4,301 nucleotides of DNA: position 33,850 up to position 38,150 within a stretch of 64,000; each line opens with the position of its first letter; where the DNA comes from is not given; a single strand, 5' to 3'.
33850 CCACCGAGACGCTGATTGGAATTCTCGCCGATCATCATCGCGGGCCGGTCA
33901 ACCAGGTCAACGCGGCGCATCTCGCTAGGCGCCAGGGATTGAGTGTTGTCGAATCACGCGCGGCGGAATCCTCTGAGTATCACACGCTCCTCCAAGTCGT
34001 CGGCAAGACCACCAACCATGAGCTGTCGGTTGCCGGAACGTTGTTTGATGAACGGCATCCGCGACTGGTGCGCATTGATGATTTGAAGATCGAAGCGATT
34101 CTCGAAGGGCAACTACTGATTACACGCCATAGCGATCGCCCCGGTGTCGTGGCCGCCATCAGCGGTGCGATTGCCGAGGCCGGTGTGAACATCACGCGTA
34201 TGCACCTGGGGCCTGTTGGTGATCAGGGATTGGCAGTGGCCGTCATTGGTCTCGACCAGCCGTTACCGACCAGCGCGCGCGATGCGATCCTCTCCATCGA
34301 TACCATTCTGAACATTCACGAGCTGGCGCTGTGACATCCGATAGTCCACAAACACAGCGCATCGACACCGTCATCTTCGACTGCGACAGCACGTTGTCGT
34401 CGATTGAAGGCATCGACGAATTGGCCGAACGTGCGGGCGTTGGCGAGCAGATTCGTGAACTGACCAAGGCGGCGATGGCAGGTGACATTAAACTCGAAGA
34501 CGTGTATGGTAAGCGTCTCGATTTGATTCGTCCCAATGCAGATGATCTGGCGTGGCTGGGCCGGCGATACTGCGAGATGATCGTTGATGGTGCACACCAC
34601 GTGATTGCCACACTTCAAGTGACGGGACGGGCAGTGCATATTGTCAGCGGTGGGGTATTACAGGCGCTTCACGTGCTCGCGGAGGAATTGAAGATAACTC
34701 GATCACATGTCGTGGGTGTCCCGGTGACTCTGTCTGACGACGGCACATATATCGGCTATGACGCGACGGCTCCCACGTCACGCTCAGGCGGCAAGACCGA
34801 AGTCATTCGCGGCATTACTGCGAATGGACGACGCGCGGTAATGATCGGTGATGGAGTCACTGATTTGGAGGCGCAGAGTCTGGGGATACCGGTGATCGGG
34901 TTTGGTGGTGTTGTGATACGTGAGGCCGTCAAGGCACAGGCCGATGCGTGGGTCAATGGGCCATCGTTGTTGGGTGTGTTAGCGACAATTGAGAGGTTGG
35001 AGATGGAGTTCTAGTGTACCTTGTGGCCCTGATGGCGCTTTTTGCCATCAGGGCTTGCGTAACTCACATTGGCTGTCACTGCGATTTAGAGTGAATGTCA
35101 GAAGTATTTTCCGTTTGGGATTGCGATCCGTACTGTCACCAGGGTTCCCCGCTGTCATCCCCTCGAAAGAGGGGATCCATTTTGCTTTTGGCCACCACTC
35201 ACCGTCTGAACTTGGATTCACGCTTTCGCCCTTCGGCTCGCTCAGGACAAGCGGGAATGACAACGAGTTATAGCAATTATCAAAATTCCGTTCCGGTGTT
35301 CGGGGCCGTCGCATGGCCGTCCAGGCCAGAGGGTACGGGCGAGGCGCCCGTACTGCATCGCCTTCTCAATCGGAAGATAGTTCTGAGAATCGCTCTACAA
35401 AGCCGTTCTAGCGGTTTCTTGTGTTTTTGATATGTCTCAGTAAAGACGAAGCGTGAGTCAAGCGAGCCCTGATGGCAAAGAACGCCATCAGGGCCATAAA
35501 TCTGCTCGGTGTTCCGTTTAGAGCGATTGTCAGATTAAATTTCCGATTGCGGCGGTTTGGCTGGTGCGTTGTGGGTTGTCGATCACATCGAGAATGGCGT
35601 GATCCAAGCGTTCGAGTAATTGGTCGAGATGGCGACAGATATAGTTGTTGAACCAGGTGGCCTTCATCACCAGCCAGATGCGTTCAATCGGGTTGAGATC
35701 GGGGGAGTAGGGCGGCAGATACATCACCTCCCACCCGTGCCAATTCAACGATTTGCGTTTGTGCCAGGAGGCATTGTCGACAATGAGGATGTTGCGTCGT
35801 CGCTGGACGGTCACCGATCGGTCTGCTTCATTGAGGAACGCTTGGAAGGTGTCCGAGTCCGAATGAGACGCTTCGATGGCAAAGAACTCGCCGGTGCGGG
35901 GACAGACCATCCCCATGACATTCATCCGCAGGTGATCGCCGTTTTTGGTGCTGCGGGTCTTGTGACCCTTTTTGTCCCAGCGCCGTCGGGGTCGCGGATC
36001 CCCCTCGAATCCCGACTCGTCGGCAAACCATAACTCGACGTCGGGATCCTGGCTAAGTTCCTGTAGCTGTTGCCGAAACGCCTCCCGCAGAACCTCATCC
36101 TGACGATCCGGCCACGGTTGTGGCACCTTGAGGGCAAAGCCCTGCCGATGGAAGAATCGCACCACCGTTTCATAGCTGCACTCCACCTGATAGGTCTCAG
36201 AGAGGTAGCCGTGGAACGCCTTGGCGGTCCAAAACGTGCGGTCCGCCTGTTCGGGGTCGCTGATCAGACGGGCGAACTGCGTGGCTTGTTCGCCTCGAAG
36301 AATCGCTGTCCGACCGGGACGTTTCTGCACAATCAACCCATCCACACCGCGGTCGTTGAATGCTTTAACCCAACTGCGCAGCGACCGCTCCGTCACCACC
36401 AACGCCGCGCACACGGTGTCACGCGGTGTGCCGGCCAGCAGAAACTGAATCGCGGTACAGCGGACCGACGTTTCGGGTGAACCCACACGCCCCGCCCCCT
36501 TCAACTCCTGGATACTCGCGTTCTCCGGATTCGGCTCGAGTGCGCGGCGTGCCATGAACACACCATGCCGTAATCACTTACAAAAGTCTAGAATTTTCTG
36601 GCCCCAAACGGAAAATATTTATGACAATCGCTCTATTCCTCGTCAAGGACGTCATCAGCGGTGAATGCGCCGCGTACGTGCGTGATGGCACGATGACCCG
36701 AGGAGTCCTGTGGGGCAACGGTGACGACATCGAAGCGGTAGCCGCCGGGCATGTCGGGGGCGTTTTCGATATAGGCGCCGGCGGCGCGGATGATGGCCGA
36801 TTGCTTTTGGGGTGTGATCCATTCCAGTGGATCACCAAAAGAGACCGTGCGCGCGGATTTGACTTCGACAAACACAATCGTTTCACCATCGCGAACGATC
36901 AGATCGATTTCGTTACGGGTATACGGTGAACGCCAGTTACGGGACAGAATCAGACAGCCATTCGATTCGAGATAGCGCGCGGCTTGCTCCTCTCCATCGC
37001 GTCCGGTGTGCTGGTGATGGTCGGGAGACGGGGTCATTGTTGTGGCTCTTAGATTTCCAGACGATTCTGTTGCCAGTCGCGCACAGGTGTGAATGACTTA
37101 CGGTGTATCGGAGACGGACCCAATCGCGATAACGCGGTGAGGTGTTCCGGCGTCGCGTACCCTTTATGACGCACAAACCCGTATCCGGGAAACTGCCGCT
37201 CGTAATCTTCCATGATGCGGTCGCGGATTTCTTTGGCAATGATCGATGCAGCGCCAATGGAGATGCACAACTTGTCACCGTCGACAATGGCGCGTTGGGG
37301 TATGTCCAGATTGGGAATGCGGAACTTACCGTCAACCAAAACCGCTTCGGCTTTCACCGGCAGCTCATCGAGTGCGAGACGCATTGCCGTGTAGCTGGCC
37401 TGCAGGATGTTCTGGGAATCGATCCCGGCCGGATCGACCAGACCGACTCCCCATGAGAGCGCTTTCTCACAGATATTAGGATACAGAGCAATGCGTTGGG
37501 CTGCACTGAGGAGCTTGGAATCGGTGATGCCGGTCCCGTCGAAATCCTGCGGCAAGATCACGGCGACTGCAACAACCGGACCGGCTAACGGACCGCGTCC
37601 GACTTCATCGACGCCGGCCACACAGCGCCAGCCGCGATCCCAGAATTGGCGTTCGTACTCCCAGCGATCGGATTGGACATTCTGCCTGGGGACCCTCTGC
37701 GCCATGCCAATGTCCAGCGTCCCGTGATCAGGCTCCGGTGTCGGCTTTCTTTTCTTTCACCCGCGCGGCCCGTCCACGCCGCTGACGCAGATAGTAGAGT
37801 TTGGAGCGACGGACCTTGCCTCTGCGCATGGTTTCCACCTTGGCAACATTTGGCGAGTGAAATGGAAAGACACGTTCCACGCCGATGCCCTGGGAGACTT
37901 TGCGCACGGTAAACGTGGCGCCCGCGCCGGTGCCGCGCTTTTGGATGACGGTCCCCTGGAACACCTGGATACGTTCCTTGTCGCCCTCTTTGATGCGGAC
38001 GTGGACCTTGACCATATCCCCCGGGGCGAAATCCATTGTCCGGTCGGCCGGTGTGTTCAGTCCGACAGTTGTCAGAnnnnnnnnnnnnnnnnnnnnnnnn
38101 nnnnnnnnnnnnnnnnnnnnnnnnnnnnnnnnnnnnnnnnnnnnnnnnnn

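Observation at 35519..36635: Intact IS630-family element inserted exactly at the yraN stop codon, with TA target duplication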

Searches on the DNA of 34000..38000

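Call 20: search_rna_families(source=window, start=34000, end=38000, threshold=evalue, max_evalue=1)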
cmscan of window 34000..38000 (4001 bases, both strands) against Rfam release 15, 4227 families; matches with E-value up to 1: 0.
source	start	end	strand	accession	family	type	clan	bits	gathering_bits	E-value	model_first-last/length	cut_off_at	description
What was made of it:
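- Tried and rejected: None at E<=1 (call 20).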
